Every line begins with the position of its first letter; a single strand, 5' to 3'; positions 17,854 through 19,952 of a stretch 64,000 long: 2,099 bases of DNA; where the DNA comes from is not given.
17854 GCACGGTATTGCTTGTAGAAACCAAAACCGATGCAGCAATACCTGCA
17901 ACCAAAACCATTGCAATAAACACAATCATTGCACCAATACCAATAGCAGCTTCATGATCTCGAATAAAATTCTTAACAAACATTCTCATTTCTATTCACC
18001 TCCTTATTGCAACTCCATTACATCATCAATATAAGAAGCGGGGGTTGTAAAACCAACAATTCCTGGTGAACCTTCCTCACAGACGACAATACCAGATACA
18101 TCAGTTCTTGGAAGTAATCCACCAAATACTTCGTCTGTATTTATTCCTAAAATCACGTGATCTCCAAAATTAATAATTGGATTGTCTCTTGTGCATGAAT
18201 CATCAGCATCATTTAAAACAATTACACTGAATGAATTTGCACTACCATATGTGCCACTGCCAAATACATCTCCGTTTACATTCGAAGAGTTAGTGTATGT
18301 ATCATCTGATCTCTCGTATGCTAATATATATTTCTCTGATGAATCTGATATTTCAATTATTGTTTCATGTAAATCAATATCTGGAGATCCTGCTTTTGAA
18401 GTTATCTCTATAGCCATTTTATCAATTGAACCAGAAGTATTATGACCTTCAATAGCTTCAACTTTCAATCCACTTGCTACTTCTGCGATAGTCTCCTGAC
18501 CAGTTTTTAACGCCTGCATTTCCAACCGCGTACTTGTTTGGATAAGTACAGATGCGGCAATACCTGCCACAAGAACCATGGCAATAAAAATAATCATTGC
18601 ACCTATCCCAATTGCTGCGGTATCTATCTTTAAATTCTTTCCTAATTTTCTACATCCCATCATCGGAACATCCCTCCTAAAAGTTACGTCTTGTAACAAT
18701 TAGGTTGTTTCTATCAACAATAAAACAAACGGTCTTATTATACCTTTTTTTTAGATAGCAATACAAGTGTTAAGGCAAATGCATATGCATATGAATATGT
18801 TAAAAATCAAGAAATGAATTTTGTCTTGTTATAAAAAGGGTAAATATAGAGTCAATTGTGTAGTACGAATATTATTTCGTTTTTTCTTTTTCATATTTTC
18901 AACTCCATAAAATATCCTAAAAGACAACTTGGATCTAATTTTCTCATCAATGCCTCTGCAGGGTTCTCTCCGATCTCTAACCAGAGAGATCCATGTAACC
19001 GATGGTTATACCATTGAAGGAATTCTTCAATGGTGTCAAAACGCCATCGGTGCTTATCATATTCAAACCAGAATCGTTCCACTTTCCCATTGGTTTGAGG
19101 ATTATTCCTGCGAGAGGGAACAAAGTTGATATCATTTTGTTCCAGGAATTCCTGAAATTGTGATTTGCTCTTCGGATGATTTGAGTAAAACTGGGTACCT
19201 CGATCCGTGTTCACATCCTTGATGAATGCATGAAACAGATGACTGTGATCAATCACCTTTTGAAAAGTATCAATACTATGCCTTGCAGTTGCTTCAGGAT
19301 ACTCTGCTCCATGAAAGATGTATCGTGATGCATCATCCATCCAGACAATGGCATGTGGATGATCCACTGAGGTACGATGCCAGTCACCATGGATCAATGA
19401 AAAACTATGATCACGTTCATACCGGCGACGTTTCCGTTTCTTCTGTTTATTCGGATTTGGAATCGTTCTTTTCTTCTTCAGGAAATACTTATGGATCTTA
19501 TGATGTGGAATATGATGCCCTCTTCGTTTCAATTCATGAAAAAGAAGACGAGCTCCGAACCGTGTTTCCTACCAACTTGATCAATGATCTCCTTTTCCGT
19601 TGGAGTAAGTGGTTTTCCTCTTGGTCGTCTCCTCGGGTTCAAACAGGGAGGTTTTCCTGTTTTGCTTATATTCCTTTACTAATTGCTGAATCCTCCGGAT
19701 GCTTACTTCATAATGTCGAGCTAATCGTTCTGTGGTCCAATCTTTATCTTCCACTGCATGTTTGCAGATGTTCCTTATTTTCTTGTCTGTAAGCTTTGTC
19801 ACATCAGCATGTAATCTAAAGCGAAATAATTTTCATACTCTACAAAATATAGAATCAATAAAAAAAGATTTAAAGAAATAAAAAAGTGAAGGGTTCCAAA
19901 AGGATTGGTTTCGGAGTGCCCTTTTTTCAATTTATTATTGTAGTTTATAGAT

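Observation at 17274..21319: Archaellin array is a tandem duplication of a two-gene unit with 745-bp perfectly identical repeats and an IS element lodged between the units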

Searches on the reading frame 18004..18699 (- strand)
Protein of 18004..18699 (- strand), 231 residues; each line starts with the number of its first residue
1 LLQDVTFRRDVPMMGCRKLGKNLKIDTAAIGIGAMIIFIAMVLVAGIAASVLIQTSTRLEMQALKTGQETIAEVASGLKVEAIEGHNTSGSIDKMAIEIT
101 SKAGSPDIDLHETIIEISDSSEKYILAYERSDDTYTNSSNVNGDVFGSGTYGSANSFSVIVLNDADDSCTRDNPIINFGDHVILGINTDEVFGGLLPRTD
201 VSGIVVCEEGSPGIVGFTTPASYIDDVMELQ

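Call 6: search_protein_families(library=pfam, proteins=[window:18004-18699:-], max_evalue=0.01)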
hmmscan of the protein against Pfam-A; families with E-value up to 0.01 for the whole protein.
window:18004-18699:- (231 aa): 1 family
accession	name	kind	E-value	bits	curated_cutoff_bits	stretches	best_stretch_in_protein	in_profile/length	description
PF01917.21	Arch_flagellin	-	7.5e-28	98.3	29.5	1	28-215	1-160/162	Archaebacterial flagellin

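Call 42: find_encoding_contigs(protein=window:18004-18663:-, flank=8000, max_places=10)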
Protein window:18004-18663:- (219 aa): no gene with exactly this product is on record in the collection.

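Call 46: find_related_loci(query=window:18004-18663:-, collection=metagenome_contigs, flank=6000)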
Query window:18004-18663:- (219 aa) in metagenome_contigs; peptide patterns used: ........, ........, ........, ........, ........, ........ (x = any residue, [..] = any of these).
215 stretches matched a pattern; 101 encode a relative of the query (tblastn E <= 1e-3); the best 80 are kept; 80 distinct loci.
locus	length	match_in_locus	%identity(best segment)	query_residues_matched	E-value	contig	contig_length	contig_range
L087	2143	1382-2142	78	1-219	4e-116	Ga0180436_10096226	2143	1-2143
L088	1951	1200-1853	68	4-219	1e-100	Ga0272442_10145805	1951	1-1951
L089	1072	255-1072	67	12-219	2e-100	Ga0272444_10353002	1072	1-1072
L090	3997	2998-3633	66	2-219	7e-91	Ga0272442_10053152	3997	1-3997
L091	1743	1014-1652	66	6-219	2e-95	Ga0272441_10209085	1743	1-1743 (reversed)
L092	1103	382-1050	63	1-219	4e-97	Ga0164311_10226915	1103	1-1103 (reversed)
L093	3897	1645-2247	67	16-219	6e-89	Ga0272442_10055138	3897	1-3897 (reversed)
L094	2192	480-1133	64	4-219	8e-92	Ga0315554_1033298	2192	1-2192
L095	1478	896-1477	67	12-208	2e-92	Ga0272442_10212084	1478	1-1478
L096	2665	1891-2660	64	4-219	2e-86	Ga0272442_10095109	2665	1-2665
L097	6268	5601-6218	63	14-219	7e-84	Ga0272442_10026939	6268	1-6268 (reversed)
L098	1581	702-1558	61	7-219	2e-87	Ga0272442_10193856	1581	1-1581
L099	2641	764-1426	60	2-219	2e-84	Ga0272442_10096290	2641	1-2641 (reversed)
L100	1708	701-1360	59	4-219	4e-87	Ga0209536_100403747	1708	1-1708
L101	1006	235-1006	60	5-219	2e-89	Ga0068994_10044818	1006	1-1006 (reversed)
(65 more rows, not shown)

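Call 60: find_homologous_proteins(query=window:18004-18663:-, max_evalue=1e-40)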
Query window:18004-18663:- (219 aa): 2150 proteins with E <= 1e-40 among 2852 candidates; the best 120 are listed.
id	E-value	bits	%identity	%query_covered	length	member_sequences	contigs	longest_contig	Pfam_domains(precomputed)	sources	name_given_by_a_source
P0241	4.8e-134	462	100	100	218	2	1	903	PF01917.22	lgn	-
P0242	3.2e-113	394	84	100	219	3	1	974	PF01917.22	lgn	-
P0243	2.8e-103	362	76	100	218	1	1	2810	PF01917.22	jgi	jgi:flagellin FlaB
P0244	5.4e-102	358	75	100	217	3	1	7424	PF01917.22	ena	-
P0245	7.3e-101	354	75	100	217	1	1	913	PF01917.22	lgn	-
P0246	7.3e-101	354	79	100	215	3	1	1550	PF01917.22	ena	-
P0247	2.2e-100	352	78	100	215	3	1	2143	PF01917.22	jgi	-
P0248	2.5e-88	313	69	98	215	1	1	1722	PF01917.22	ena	-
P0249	5.4e-88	312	69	98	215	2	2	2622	PF01917.22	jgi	jgi:flagellin FlaB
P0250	1.3e-87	311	66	100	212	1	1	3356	PF01917.22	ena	-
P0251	2.0e-87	310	66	100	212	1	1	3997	PF01917.22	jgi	-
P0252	2.9e-87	309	66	100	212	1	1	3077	PF01917.22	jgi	-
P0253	3.0e-87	309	69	98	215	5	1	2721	PF01917.22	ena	-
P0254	4.1e-87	309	66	100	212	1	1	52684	PF01917.22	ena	-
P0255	4.6e-87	309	66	96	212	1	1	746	PF01917.22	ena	-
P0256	5.7e-87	308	65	100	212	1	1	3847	PF01917.22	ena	-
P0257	6.8e-87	308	72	93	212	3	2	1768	PF01917.22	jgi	jgi:flagellin FlaB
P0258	7.4e-87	308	66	97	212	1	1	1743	PF01917.22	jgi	-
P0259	1.5e-85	304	69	95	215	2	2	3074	PF01917.22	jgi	jgi:flagellin FlaB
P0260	1.6e-85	304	70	94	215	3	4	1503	PF01917.22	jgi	jgi:flagellin FlaB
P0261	1.7e-85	304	68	95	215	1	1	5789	PF01917.22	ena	-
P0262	1.8e-85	304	68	98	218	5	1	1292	PF01917.22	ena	-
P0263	2.1e-84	300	66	100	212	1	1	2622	PF01917.22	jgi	jgi:flagellin FlaB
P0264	1.0e-83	298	67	98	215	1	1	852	PF01917.22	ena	-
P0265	1.2e-83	298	67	100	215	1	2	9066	PF01917.22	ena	-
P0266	2.3e-83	297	66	100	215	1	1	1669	PF01917.22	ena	-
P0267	5.6e-83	295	67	95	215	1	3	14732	PF01917.22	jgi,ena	-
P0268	2.7e-82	293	67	95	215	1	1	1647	PF01917.22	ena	-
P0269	4.9e-82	292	67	95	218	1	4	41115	PF01917.22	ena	-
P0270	6.5e-82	292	67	98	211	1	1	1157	PF01917.22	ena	-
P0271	6.7e-82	292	67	95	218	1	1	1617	PF01917.22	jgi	jgi:flagellin FlaB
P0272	6.9e-82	292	66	97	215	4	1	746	PF01917.22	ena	-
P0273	1.8e-81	291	69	95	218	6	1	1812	PF01917.22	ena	-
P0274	3.6e-81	290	66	98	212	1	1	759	PF01917.22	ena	-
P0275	8.6e-81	288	68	95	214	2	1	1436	PF01917.22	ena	-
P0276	1.0e-80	288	66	95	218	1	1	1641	PF01917.22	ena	-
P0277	1.8e-80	287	66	93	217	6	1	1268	PF01917.22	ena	-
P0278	2.2e-80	287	66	98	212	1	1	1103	PF01917.22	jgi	-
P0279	2.7e-80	287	66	93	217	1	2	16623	PF01917.22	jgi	jgi:flagellin FlaB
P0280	3.4e-80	286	66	98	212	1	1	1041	PF01917.22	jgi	-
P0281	3.8e-80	286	63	100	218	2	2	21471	PF01917.22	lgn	-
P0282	7.1e-80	285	63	100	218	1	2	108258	PF01917.22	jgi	jgi:flagellin FlaB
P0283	8.7e-80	285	65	98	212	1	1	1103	PF01917.22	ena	-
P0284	2.5e-79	284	68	93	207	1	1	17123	PF01917.22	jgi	-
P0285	3.1e-79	283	63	100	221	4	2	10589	PF01917.22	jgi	jgi:archaeal flagellin FlaB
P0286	3.4e-79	283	66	95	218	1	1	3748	PF01917.22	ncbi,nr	ncbi:MAG: flagellin [Candidatus Thermoplasmatota archaeon]|nr:flagellin [Candidatus Thermoplasmatota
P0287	3.9e-79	283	65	93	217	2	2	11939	PF01917.22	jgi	jgi:flagellin FlaB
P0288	6.6e-79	282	64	97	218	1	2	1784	PF01917.22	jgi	-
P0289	9.3e-79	282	63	97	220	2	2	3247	PF01917.22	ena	-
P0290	2.3e-78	280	63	99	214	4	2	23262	PF01917.22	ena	-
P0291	2.3e-78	280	63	100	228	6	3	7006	PF01917.22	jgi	jgi:flagellin FlaB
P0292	2.5e-78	280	65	94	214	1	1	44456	PF01917.22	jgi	-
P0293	2.8e-78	280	62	100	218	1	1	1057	PF01917.22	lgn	-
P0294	2.9e-78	280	65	94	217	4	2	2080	PF01917.22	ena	-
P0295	5.2e-78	279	64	99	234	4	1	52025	PF01917.22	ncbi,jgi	-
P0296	7.8e-78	279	63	98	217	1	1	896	PF01917.22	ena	-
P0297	8.0e-78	279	61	100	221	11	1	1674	PF01917.22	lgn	-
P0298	9.8e-78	278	65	96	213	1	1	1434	PF01917.22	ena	-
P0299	2.2e-77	277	62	100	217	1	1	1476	PF01917.22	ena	-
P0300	3.0e-77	277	63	99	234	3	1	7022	PF01917.22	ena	-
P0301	3.2e-77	277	62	100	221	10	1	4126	PF01917.22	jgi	-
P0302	4.5e-77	276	63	97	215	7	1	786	PF01917.22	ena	-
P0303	5.1e-77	276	64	94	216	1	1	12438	PF01917.22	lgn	-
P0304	5.3e-77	276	64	99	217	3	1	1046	PF01917.22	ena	-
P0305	6.3e-77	276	61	100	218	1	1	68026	PF01917.22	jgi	-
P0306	7.3e-77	275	63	94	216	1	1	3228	PF01917.22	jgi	jgi:flagellin FlaB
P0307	8.8e-77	275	65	94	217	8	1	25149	PF01917.22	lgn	-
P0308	9.6e-77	275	62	99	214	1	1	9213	PF01917.22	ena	-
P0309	9.6e-77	275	62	99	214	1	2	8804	PF01917.22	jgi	-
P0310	1.1e-76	275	60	100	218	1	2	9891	PF01917.22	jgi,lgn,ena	-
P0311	1.2e-76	275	62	100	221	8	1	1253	PF01917.22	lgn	-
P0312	1.4e-76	275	61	100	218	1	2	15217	PF01917.22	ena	-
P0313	1.6e-76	274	59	100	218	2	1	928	PF01917.22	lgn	-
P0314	1.7e-76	274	64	93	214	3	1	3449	PF01917.22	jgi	jgi:flagellin FlaB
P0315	2.4e-76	274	61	95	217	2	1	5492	PF01917.22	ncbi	-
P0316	4.2e-76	273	63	94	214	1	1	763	PF01917.22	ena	-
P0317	4.8e-76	273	61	100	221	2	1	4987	PF01917.22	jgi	jgi:flagellin FlaB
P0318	5.0e-76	273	61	100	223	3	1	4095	PF01917.22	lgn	-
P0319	8.7e-76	272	63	94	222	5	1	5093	PF01917.22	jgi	-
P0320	1.0e-75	272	61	100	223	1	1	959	PF01917.22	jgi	-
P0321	1.0e-75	272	63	97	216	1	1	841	PF01917.22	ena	-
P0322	1.1e-75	272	62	100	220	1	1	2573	PF01917.22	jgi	jgi:flagellin FlaB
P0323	1.3e-75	271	60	99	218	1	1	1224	PF01917.22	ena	-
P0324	1.6e-75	271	62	100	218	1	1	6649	PF01917.22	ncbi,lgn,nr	ncbi:MAG: flagellin [Candidatus Thermoplasmatota archaeon]|nr:flagellin [Candidatus Thermoplasmatota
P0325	1.9e-75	271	60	100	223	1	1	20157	PF01917.22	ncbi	-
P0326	2.0e-75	271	64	97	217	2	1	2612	PF01917.22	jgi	-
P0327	3.7e-75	270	63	93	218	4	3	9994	PF01917.22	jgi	jgi:flagellin FlaB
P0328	4.6e-75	270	61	94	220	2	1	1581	PF01917.22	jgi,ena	-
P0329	7.1e-75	269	64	100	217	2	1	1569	PF01917.22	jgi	jgi:flagellin FlaB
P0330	9.4e-75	269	62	93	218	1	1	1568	PF01917.22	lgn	-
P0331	9.5e-75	269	61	100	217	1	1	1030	PF01917.22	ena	-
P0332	1.0e-74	268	62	94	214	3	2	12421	PF01917.22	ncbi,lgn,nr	ncbi:MAG: flagellin [Candidatus Lokiarchaeota archaeon]|nr:flagellin [Candidatus Lokiarchaeota archa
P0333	1.1e-74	268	62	100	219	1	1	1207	PF01917.22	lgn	-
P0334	1.3e-74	268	60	100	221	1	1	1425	PF01917.22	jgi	jgi:archaeal flagellin FlaB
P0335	1.3e-74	268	61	98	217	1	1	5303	PF01917.22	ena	-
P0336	1.4e-74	268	60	100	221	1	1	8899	PF01917.22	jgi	jgi:archaeal flagellin FlaB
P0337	1.8e-74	268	59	97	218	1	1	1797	PF01917.22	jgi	-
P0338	2.2e-74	267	63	95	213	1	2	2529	PF01917.22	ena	-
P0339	2.4e-74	267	61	100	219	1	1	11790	PF01917.22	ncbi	ncbi:MAG: flagellin [Candidatus Thermoplasmatota archaeon]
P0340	3.0e-74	267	62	98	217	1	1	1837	PF01917.22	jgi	-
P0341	3.1e-74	267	61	100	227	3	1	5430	PF01917.22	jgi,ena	-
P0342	3.4e-74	267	62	100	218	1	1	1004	PF01917.22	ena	-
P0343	3.5e-74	267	63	99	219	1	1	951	PF01917.22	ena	-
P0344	3.8e-74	267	62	98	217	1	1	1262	PF01917.22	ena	-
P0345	4.2e-74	266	61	100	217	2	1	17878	PF01917.22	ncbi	-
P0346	5.2e-74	266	61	100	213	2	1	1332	PF01917.22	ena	-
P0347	5.5e-74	266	64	99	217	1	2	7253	PF01917.22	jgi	-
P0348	6.3e-74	266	61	98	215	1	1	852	PF01917.22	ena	-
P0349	6.9e-74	266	60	97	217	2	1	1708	PF01917.22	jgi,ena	-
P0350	8.3e-74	266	62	99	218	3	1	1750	PF01917.22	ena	-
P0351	8.6e-74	265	59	100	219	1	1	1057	PF01917.22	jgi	-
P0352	9.3e-74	265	61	97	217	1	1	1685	PF01917.22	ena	-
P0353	1.1e-73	265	61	96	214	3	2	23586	PF01917.22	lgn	-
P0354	1.2e-73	265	63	97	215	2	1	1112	PF01917.22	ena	-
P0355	1.3e-73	265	64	98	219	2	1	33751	PF01917.22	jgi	-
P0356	1.3e-73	265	59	99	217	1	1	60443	PF01917.22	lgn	-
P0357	1.4e-73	265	61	94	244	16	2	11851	PF01917.22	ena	-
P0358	1.5e-73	265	60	100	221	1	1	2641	PF01917.22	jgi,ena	-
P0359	1.7e-73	265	59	94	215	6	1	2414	PF01917.22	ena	-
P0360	1.7e-73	264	61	95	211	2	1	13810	PF01917.22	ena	-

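Call 61: find_encoding_contigs(protein=P0241, flank=3000, max_places=6)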
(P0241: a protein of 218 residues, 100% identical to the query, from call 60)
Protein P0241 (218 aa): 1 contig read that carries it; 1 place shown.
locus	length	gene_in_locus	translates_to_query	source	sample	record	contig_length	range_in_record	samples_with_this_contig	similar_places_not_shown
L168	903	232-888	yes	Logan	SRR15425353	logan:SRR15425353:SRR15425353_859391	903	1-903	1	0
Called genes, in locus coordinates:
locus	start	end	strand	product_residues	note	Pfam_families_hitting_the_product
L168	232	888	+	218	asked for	PF01917:Flagellin_arch-type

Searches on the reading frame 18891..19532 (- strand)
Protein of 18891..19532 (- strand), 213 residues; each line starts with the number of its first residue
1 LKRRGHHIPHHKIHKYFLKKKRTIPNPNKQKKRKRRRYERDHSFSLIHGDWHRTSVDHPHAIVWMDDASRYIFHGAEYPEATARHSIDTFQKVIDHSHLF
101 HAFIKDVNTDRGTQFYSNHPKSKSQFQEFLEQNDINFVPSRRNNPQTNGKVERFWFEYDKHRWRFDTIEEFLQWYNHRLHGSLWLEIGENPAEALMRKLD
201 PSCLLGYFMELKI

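Call 6: search_protein_families(library=pfam, proteins=[window:18891-19532:-], max_evalue=0.01)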
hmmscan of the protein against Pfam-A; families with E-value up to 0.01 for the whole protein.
window:18891-19532:- (213 aa): 2 families
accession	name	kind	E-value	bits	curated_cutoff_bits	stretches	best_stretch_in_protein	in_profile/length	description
PF00665.32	rve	-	5.8e-08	33.4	32.6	1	43-145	4-102/102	Integrase core domain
PF13683.12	rve_3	-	0.0011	19.2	26.5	0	134-183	2-62/67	Integrase core domain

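Call 18: search_protein_families(library=ncbifam, proteins=[window:18891-19532:-], max_evalue=0.01)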
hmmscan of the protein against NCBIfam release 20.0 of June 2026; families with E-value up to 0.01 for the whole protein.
window:18891-19532:- (213 aa): 4 families
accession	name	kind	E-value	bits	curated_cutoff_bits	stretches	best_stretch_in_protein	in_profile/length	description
NF033577.2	transpos_IS481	equivalog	5e-31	108.3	224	1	2-183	87-275/284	IS481 family transposase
NF033594.2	transpos_ISNCY_2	equivalog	3.4e-10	39.6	250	1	4-155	87-243/368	ISNCY family transposase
NF033516.0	transpos_IS3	equivalog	0.00019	20.8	160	1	62-176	236-352/369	IS3 family transposase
NF033546.1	transpos_IS21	equivalog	0.0012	18.5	160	1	68-180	146-264/294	IS21 family transposase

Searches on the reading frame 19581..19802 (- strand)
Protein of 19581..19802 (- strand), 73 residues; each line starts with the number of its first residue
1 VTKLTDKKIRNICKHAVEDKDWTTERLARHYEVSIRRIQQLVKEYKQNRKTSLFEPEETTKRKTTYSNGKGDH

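Call 6: search_protein_families(library=pfam, proteins=[window:19581-19802:-], max_evalue=0.01)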
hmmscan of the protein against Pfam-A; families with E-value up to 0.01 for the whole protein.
window:19581-19802:- (73 aa): 3 families
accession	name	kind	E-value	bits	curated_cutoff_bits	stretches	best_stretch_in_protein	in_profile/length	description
PF12298.14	Bot1p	-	0.0043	17.7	23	1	9-63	21-71/172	Eukaryotic mitochondrial regulator protein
PF12824.13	MRP-L20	-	0.0055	17.3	30.4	1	3-59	85-142/164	Mitochondrial ribosomal protein subunit L20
PF08765.17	Mor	-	0.0072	16.8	24.9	1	5-49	61-99/107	Mor transcription activator family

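Call 18: search_protein_families(library=ncbifam, proteins=[window:19581-19802:-], max_evalue=0.01)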
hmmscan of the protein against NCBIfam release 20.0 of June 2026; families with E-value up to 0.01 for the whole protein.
window:19581-19802:- (73 aa): 3 families
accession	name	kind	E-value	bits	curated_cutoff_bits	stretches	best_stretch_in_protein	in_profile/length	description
TIGR02392.1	rpoH_proteo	equivalog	0.0035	17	323.1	1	2-44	217-259/270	RNA polymerase sigma factor RpoH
NF033577.2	transpos_IS481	equivalog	0.0074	15.8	224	1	15-61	7-53/284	IS481 family transposase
NF007365.0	PRK09862.1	equivalog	0.0097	14.5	530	1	3-44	427-467/506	YifB family Mg chelatase-like AAA ATPase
